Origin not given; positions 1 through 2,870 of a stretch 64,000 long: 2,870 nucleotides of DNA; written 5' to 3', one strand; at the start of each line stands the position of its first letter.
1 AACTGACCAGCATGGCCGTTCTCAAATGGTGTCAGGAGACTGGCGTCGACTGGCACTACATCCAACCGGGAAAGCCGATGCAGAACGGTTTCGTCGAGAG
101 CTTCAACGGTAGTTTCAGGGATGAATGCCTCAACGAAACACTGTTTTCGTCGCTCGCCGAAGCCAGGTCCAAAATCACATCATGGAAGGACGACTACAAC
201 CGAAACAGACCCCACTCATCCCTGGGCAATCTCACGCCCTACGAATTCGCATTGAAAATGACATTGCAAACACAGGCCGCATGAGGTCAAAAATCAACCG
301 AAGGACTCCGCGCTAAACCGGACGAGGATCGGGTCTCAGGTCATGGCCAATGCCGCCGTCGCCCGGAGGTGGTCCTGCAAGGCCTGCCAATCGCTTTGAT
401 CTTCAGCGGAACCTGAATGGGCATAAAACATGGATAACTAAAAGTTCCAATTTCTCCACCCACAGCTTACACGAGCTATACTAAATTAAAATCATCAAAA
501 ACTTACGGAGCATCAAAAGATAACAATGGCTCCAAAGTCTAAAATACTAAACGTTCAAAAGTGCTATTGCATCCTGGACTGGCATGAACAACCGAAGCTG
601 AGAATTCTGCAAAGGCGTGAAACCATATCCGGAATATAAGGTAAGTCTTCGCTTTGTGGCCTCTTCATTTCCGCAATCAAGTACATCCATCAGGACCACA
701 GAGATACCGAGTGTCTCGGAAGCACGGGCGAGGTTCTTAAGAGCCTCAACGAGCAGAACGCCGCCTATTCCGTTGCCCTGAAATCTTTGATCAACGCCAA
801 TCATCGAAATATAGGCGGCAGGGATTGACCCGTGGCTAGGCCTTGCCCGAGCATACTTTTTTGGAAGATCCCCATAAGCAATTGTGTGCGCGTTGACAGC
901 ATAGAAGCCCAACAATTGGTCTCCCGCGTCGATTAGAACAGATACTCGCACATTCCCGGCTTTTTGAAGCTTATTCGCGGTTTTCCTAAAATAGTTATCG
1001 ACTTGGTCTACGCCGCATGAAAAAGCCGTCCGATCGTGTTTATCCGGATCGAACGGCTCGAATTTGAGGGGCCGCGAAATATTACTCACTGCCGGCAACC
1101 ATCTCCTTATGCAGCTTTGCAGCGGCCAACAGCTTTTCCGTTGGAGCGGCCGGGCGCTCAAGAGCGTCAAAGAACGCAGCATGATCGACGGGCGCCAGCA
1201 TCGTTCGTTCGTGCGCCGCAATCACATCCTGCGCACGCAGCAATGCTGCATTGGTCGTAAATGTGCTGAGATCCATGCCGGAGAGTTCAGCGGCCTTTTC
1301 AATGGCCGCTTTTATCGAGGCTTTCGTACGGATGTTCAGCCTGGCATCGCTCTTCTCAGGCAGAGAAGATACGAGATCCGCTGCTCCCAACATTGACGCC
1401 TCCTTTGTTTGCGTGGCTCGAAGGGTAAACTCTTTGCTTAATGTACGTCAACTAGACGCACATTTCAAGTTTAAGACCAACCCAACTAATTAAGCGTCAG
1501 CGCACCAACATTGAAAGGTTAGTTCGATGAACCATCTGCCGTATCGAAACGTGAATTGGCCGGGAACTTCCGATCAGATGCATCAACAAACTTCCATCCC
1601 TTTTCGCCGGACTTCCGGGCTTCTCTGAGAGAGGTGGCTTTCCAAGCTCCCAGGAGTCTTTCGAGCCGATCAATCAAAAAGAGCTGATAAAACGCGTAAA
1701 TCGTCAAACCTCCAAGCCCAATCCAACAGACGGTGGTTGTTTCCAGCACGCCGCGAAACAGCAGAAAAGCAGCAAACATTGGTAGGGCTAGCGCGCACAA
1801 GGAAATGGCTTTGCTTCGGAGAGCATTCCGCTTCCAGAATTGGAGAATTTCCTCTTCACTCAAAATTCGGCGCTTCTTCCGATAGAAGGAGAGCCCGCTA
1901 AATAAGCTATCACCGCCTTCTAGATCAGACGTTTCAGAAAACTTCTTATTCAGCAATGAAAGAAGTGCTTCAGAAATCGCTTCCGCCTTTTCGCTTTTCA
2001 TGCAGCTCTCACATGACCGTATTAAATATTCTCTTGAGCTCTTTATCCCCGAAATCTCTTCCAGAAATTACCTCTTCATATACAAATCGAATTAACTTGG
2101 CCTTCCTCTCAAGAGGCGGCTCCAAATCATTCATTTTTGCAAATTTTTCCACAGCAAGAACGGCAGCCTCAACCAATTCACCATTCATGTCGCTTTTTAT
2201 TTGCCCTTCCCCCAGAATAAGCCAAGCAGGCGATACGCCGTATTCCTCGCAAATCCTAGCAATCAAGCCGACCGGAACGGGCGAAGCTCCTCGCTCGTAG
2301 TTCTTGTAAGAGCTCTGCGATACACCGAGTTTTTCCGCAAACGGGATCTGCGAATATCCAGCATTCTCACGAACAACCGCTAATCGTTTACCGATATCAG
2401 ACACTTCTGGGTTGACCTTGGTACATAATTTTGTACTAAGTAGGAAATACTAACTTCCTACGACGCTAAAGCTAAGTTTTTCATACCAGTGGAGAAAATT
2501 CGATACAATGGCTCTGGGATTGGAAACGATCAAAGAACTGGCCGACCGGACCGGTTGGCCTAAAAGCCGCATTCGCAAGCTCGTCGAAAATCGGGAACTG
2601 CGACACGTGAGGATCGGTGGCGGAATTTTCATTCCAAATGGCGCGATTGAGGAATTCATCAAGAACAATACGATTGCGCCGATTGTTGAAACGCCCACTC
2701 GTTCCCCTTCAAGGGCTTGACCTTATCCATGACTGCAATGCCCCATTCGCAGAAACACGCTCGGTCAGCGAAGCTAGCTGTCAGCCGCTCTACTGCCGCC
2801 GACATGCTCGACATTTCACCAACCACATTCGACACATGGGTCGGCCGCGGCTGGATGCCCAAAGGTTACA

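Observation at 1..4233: Integrative island at tRNA-Met carrying an integrase, two excisionases, an XRE-membrane cassette, a GNAT/RHH TA pair and an IS3 remnant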

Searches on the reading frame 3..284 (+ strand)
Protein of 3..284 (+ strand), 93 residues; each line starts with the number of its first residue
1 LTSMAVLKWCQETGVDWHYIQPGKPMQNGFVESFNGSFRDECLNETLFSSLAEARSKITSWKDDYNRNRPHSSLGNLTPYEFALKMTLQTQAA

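Call 5: search_protein_families(library=pfam, proteins=[window:12-284:+], max_evalue=0.01)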
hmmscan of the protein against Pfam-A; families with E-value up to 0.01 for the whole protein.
window:12-284:+ (90 aa): 2 families
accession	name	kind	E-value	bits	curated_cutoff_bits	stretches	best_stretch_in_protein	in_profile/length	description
PF13683.12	rve_3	-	2.8e-35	120.3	26.5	1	11-76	2-67/67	Integrase core domain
PF13333.12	rve_2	-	4.2e-09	36.8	22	1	29-79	1-51/56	Integrase core domain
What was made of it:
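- Checked: The OrfB C-terminus at 3-284 matches rve_3 at 3e-35 (call 5).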

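Call 50: search_protein_families(library=ncbifam, proteins=[window:3-284:+], max_evalue=0.01)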
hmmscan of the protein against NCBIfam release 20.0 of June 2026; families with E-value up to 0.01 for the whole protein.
window:3-284:+ (93 aa): 3 families
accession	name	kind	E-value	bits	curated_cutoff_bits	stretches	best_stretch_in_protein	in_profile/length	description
NF033516.0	transpos_IS3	equivalog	1.6e-26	93.4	160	1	2-82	288-368/369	IS3 family transposase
NF033577.2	transpos_IS481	equivalog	2.2e-18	66.8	224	1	8-82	209-283/284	IS481 family transposase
NF033546.1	transpos_IS21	equivalog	5.6e-08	32.7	160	1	7-76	206-276/294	IS21 family transposase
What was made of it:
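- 1..343 (+): Right end of an IS3-family insertion sequence. It holds the OrfB C-terminus at 3-284 and the terminal ...CAGGTCA at 343. The rest lies beyond the window. rve_3 E 3e-35 and the transpos_IS3 profile end (calls 5, 50).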

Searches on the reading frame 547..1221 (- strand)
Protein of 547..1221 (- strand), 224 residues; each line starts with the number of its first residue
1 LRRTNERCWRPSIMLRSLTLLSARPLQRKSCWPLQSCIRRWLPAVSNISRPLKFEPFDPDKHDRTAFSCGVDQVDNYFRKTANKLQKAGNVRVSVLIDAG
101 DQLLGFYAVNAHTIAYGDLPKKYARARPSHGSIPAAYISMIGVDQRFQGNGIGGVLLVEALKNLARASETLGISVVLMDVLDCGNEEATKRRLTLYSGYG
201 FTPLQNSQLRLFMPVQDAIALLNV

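Call 5: search_protein_families(library=pfam, proteins=[window:547-1221:-], max_evalue=0.01)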
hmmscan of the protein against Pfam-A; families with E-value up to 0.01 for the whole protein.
window:547-1221:- (224 aa): 3 families
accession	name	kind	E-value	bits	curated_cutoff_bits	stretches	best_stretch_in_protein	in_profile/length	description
PF13508.13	Acetyltransf_7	-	0.00011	22.9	27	1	123-202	28-83/84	Acetyltransferase (GNAT) domain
PF00583.31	Acetyltransf_1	-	0.0019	18.9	20.7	1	125-188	49-107/116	Acetyltransferase (GNAT) family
PF13673.13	Acetyltransf_10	-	0.0092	16.4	23.6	0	136-167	52-83/128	Acetyltransferase (GNAT) domain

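Call 38: search_protein_families(library=padloc, proteins=[window:547-1086:-], max_evalue=0.001)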
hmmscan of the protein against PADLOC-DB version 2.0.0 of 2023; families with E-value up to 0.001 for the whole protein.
window:547-1086:- (179 aa): 0 families

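Call 50: search_protein_families(library=ncbifam, proteins=[window:547-1086:-], max_evalue=0.01)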
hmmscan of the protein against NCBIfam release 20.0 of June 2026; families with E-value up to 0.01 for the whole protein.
window:547-1086:- (179 aa): 1 family
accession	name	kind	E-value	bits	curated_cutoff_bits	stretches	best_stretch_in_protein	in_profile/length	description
TIGR03448.1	mycothiol_MshD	equivalog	0.0037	16.6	163.1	1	52-159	205-288/294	mycothiol synthase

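Call 58: find_related_loci(query=window:547-1086:-, collection=metagenome_contigs, flank=10000)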
Query window:547-1086:- (179 aa) in metagenome_contigs; peptide patterns used: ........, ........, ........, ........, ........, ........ (x = any residue, [..] = any of these).
139 stretches matched a pattern; 36 encode a relative of the query (tblastn E <= 1e-3); 36 distinct loci.
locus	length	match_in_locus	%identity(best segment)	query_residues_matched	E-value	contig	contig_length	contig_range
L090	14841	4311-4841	84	1-177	6e-104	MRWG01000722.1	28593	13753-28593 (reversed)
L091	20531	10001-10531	81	1-177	9e-101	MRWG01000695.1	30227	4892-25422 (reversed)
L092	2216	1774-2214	86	1-147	3e-91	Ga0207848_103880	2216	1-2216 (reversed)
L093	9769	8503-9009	64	8-176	2e-75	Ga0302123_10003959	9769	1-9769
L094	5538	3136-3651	61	6-177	1e-72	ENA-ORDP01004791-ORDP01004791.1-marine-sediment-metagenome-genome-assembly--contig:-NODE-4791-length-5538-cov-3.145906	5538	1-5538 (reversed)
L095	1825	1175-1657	66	10-170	1e-75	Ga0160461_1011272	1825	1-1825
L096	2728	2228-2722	64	6-170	6e-73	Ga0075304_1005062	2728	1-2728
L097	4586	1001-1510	63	9-178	8e-72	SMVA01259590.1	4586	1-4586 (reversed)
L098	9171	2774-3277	63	10-177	1e-71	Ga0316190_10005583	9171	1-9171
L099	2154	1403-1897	62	6-170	5e-73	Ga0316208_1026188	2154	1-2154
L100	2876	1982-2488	61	10-178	3e-70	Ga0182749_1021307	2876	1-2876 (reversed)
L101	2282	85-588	61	10-177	3e-71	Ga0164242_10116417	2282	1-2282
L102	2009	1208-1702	62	6-170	2e-71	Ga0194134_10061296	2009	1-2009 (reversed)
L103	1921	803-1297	59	6-170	2e-70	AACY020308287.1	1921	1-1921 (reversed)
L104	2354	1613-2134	56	4-177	9e-70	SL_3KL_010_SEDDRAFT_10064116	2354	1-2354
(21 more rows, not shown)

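Call 62: search_protein_families(library=pfam, proteins=[L090:2761-3657:-, L090:5080-5331:+, L090:5413-6435:+, L090:6404-9001:+, L090:8967-9932:+, L090:10008-10319:-, L090:10730-11143:+, L090:11674-12582:+, L090:13125-13592:-, L090:13919-14770:+], max_evalue=0.001)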
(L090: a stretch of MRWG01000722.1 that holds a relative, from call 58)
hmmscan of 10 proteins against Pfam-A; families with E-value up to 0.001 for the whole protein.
L090:2761-3657:- (298 aa): 0 families

L090:5080-5331:+ (83 aa): 0 families

L090:5413-6435:+ (340 aa): 5 families
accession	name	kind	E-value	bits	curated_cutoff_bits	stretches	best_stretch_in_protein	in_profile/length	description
PF00004.35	AAA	-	4.6e-30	105.2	21.2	1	121-245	1-129/131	ATPase family associated with various cellular activities (AAA)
PF20720.3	nSTAND3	-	2.7e-06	27.6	27.2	1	115-206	14-93/155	Novel STAND NTPase 3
PF13191.12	AAA_16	-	3e-05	25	32.6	0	116-143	23-49/167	AAA ATPase domain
PF05496.18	RuvB_N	-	0.00048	20.4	27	0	119-146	34-61/159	Holliday junction DNA helicase RuvB P-loop domain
PF07728.20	AAA_5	-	0.00052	20.5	22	0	121-191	2-81/139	AAA domain (dynein-related subfamily)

L090:6404-9001:+ (865 aa): 1 family
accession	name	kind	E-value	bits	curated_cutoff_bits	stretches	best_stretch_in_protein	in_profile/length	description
PF00082.27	Peptidase_S8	-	6e-13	49.2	21.8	1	346-686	54-287/288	Subtilase family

L090:8967-9932:+ (321 aa): 0 families

L090:10008-10319:- (103 aa): 0 families

L090:10730-11143:+ (137 aa): 1 family
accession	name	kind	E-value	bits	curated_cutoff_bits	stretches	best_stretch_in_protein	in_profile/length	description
PF05239.21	PRC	-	8.1e-05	23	21.2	1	52-119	3-70/78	PRC-barrel domain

L090:11674-12582:+ (302 aa): 0 families

L090:13125-13592:- (155 aa): 0 families

L090:13919-14770:+ (283 aa): 0 families
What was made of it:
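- The closest island, L090, carries an AAA ATPase and an S8 subtilase (call 62).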

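Call 69: search_solved_structures(query=window:547-1086:-, max_evalue=0.01)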
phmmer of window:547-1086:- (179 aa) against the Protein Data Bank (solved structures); distinct sequences matched with E-value up to 0.01: 15.
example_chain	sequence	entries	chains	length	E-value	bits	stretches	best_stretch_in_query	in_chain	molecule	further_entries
7ak7_A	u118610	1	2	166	5.4e-13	52.4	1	17-143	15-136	Acetyltransferase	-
6g96_B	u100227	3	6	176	7.5e-12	48.7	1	16-176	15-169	Acetyltransferase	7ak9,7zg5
5zgn_C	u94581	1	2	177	3e-10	43.4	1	13-170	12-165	KacT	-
5xun_A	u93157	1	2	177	5.1e-10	42.7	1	13-169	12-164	Acetyltransferase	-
6gts_A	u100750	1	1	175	1.7e-09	41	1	15-172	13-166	Acetyltransferase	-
7f37_B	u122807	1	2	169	2.8e-09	40.3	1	15-170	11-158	GNAT family N-acetyltransferase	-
6ajn_A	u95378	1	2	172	7.9e-09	38.8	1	15-172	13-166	N-acetyltransferase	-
6ajm_A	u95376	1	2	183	9.5e-09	38.6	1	15-172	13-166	N-acetyltransferase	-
6gtq_A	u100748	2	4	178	2.6e-08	37.2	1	14-172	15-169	N-acetyltransferase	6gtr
9ilr_A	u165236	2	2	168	2.9e-08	37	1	14-138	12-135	N-acetyltransferase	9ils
7ak8_A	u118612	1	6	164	3e-08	37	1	17-168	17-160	GCN5 family acetyltransferase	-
7f36_A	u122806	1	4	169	3.3e-08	36.8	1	17-169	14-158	N-acetyltransferase domain-containing protein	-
6gtp_A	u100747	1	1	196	3.5e-08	36.7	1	14-172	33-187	N-acetyltransferase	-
5fvj_A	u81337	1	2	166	3.6e-08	36.7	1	17-168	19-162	PUTATIVE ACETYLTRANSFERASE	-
7chd_A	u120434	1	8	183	9.2e-08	35.4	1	15-172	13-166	N-acetyltransferase domain-containing protein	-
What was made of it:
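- On GNAT/RHH (TacAT-type) type II toxin-antitoxin: PDB hits 7AK7, 6G96, 5ZGN and 6AJM at E 5e-13 to 1e-8 (call 69).
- Closest known: TacAT / KacAT / AtaRT GNAT-RHH type II toxin-antitoxin systems. Same: The toxin is homologous over its full length to solved TacT, KacT and AtaT (call 69).
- Checked: The GNAT toxin at 547-1086 (-) matches solved TacT, KacT and AtaT structures (call 69).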

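Call 87: search_protein_families(library=phrogs, proteins=[window:547-1086:-], max_evalue=0.001)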
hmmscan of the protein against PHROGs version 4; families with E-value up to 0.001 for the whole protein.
window:547-1086:- (179 aa): 1 family
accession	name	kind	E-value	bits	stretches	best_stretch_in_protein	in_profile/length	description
phrog_1758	-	other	6.8e-21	76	1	15-171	19-179/184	acetyltransferase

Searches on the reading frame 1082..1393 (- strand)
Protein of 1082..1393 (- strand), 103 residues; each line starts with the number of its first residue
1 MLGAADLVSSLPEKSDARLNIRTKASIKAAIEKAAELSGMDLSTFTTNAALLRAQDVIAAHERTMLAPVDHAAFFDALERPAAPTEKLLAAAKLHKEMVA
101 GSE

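Call 5: search_protein_families(library=pfam, proteins=[window:1082-1393:-], max_evalue=0.01)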
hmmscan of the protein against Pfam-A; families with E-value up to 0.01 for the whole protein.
window:1082-1393:- (103 aa): 2 families
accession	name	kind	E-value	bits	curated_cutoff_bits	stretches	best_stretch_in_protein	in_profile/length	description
PF08681.18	TacA1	-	3.3e-19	69.1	21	1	18-96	1-79/80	Antitoxin TacA 1-like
PF21983.2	NikA-like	-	0.00018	22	27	1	14-53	2-41/72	Mobilization protein NikA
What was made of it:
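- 1082..1393 (-): TacA-type (DUF1778, ribbon-helix-helix) antitoxin, 103 aa. PF08681 TacA1 E 3e-19 (call 5).
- Checked: TacA antitoxin at 1082-1393 (-) matches PF08681 at 3e-19 (call 5).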

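Call 14: find_encoding_contigs(protein=window:1082-1393:-, flank=10000, max_places=10)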
Protein window:1082-1393:- (103 aa): no gene with exactly this product is on record in the collection.

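Call 38: search_protein_families(library=padloc, proteins=[window:1082-1393:-], max_evalue=0.001)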
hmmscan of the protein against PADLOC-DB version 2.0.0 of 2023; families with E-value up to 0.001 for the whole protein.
window:1082-1393:- (103 aa): 0 families

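Call 50: search_protein_families(library=ncbifam, proteins=[window:1082-1393:-], max_evalue=0.01)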
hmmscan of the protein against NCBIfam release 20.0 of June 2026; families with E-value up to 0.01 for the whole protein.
window:1082-1393:- (103 aa): 1 family
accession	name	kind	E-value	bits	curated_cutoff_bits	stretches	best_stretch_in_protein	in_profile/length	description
NF041264.1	MobA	equivalog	0.002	18.6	80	1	14-53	2-41/91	plasmid mobilization protein MobA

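Call 87: search_protein_families(library=phrogs, proteins=[window:1082-1393:-], max_evalue=0.001)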
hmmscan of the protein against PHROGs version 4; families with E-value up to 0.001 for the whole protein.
window:1082-1393:- (103 aa): 1 family
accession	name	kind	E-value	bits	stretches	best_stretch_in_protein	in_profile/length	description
phrog_10531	-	unknown function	1.7e-14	55.1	1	16-98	6-88/89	-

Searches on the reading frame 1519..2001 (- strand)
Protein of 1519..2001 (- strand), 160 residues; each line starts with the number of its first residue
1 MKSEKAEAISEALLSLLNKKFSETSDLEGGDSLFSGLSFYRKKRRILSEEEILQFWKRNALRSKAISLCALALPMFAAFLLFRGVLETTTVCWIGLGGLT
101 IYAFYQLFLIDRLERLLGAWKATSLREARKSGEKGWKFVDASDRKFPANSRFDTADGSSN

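Call 5: search_protein_families(library=pfam, proteins=[window:1519-2001:-], max_evalue=0.01)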
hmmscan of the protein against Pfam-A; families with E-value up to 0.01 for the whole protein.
window:1519-2001:- (160 aa): 0 families

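Call 38: search_protein_families(library=padloc, proteins=[window:1519-2001:-], max_evalue=0.001)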
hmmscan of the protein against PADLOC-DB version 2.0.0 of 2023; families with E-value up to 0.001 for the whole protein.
window:1519-2001:- (160 aa): 0 families

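Call 50: search_protein_families(library=ncbifam, proteins=[window:1519-2001:-], max_evalue=0.01)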
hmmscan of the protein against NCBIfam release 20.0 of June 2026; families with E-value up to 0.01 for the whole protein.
window:1519-2001:- (160 aa): 0 families

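Call 87: search_protein_families(library=phrogs, proteins=[window:1519-2001:-], max_evalue=0.001)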
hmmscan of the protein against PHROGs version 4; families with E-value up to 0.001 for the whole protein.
window:1519-2001:- (160 aa): 0 families
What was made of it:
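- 1519..2001 (-): Small protein of unknown family with two predicted transmembrane segments, downstream of the XRE gene. No hit in Pfam, NCBIfam, PADLOC or PHROGs (calls 5, 38, 50, 87).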

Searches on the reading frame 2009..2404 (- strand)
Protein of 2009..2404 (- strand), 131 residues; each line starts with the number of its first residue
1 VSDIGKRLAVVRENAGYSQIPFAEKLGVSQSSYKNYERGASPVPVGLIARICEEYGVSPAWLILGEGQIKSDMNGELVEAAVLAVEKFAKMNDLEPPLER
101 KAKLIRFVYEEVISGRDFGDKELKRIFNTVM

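Call 5: search_protein_families(library=pfam, proteins=[window:2009-2404:-], max_evalue=0.01)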
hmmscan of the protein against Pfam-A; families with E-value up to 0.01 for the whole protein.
window:2009-2404:- (131 aa): 4 families
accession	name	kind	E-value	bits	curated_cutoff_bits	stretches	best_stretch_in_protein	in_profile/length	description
PF01381.28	HTH_3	-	1.4e-12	47.8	23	1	11-62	4-55/55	Helix-turn-helix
PF13560.12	HTH_31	-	1.4e-11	44.9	27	1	4-60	2-59/64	Helix-turn-helix domain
PF12844.13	HTH_19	-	1.4e-10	41.3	30.2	1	5-67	1-63/64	Helix-turn-helix domain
PF07022.19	Phage_CI_repr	-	0.0013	19.5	22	1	22-69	18-64/65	Bacteriophage CI repressor helix-turn-helix domain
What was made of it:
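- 2009..2404 (-): XRE/CI-type helix-turn-helix regulator, transcribed divergently from the xis-int genes. HTH_3 E 1e-12 (call 5).
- Checked: XRE at 2009-2404 (-) matches HTH_3 at 1e-12 (call 5).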

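Call 38: search_protein_families(library=padloc, proteins=[window:2009-2404:-], max_evalue=0.001)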
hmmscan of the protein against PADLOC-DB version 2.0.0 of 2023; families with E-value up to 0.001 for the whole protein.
window:2009-2404:- (131 aa): 5 families
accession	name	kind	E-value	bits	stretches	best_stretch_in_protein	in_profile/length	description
PDLC02926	HTH_VI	-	6.1e-08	30.8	1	4-71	2-69/92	-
PDLC03951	RmrA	-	0.00014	19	1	5-64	10-69/400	-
PDLC04775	PDC-M69A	-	0.00045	18.7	1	3-70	7-74/113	-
PDLC04142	capH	-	0.00095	18.2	0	3-82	6-74/103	capH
PDLC03665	Control_protein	-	0.00095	17.4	0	5-62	10-68/77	control protein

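Call 50: search_protein_families(library=ncbifam, proteins=[window:2009-2404:-], max_evalue=0.01)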
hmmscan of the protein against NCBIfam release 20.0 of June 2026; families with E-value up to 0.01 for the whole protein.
window:2009-2404:- (131 aa): 9 families
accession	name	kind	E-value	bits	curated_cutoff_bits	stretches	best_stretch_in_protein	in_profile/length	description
NF041951.1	phage_RstR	subfamily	2e-09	37.7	80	1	4-77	3-76/108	RstR family transcriptional repressor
NF041575.1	antitoxPezA_Strep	equivalog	2.3e-07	30.9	290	1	4-60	2-58/158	type II toxin-antitoxin system antitoxin PezA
NF047948.1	male_kill_WMK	equivalog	4.4e-06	26.4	300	1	3-112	162-262/300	WO male-killing family protein Wmk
NF038139.1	Reg_Aceta_RamB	equivalog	2.1e-05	23.4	700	1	4-61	3-60/465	acetate metabolism transcriptional regulator RamB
NF007257.0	PRK09706.1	subfamily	8.6e-05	22.4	101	1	4-68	6-70/135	transcriptional repressor DicA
TIGR03070.1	couple_hipB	subfamily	0.0016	18.3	71.65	1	3-56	2-55/58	type II toxin-antitoxin system Y4mF family antitoxin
TIGR03830.1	CxxCG_CxxCG_HTH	subfamily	0.0023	17.7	61.8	1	5-42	67-104/127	type II TA system antitoxin MqsA family protein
NF003162.0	PRK04140.1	equivalog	0.0026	16.9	263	1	5-51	128-174/317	transcriptional regulator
NF006015.0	PRK08154.1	subfamily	0.004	16.3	204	1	2-73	29-100/314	anaerobic benzoate catabolism transcriptional regulator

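Call 87: search_protein_families(library=phrogs, proteins=[window:2009-2404:-], max_evalue=0.001)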
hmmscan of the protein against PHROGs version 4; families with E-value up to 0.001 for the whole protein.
window:2009-2404:- (131 aa): 18 families
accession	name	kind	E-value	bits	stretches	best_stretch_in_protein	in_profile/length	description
phrog_8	-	transcription regulation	5.6e-18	66.5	1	3-94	161-235/346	transcriptional regulator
phrog_2328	-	transcription regulation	1.5e-14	54.9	1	2-72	14-82/128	transcriptional repressor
phrog_4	-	transcription regulation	1.7e-13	51.4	1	1-116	134-224/400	transcriptional repressor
phrog_2967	-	transcription regulation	4.1e-12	47.1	1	3-93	10-92/225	transcriptional regulator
phrog_3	-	transcription regulation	4.4e-09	37.6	1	2-94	87-181/430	transcriptional repressor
phrog_9710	-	unknown function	1.6e-06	29.2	1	22-73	33-86/95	-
phrog_147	-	transcription regulation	2.7e-06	28.7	1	2-66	3-70/100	transcriptional regulator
phrog_2439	-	transcription regulation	5.1e-06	26.6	1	4-69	8-73/367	transcriptional regulator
phrog_955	-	DNA, RNA and nucleotide metabolism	5.9e-06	27.1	1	4-51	25-72/142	HTH DNA binding protein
phrog_6962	-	unknown function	6.5e-06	27.4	1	5-50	3-48/73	-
phrog_11423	-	unknown function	1.7e-05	25.6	1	3-71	9-77/176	-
phrog_1373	-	transcription regulation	1.8e-05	25.8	1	8-82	68-142/166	transcriptional regulator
phrog_7241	-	transcription regulation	1.9e-05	25.7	1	6-63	64-121/122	transcriptional regulator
phrog_5823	-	transcription regulation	2e-05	24.9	1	3-64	6-68/404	transcriptional regulator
phrog_6378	-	unknown function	5e-05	24.3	1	3-78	8-83/131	-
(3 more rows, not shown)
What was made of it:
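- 2009..2404 (-): Phage repressor PHROGs (call 87).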

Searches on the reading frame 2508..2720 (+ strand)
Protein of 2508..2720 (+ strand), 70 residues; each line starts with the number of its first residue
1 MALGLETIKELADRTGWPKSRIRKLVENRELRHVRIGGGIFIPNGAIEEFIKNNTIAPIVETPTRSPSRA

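Call 5: search_protein_families(library=pfam, proteins=[window:2508-2720:+], max_evalue=0.01)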
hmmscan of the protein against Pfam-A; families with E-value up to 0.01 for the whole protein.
window:2508-2720:+ (70 aa): 3 families
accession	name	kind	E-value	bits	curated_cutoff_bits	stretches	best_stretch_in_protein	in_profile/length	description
PF12728.13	HTH_17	-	1.8e-07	31.7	27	1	7-54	3-50/51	Helix-turn-helix domain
PF21531.3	Rv2175c_wHTH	-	0.0013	19.1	27.1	1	7-44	17-54/57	DNA-binding protein Rv2175c, wHTH domain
PF09339.16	HTH_IclR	-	0.0063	16.7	22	1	7-26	20-39/52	IclR helix-turn-helix domain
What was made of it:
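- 2508..2720 (+): Excisionase-family winged-helix protein (xis1), 70 aa. HTH_17 E 2e-7 (call 5).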

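Call 15: find_encoding_contigs(protein=window:2508-2720:+, flank=10000, max_places=10)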
Protein window:2508-2720:+ (70 aa): no gene with exactly this product is on record in the collection.
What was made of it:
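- Tried and rejected: Exact-protein look-ups of TacA and xis1 found nothing (calls 14, 15).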

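Call 50: search_protein_families(library=ncbifam, proteins=[window:2508-2720:+], max_evalue=0.01)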
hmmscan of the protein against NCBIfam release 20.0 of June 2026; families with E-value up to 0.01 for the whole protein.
window:2508-2720:+ (70 aa): 1 family
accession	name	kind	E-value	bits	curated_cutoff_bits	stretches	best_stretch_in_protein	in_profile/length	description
TIGR01764.1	excise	domain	5.2e-09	36.3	28.8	1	7-52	3-48/49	excisionase family DNA-binding protein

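Call 87: search_protein_families(library=phrogs, proteins=[window:2508-2720:+], max_evalue=0.001)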
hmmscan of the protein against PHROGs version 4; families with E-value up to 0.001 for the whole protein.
window:2508-2720:+ (70 aa): 1 family
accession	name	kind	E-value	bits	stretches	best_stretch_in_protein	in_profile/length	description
phrog_66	-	integration and excision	4.7e-05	24.2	1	7-56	95-145/412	excisionase and transcriptional regulator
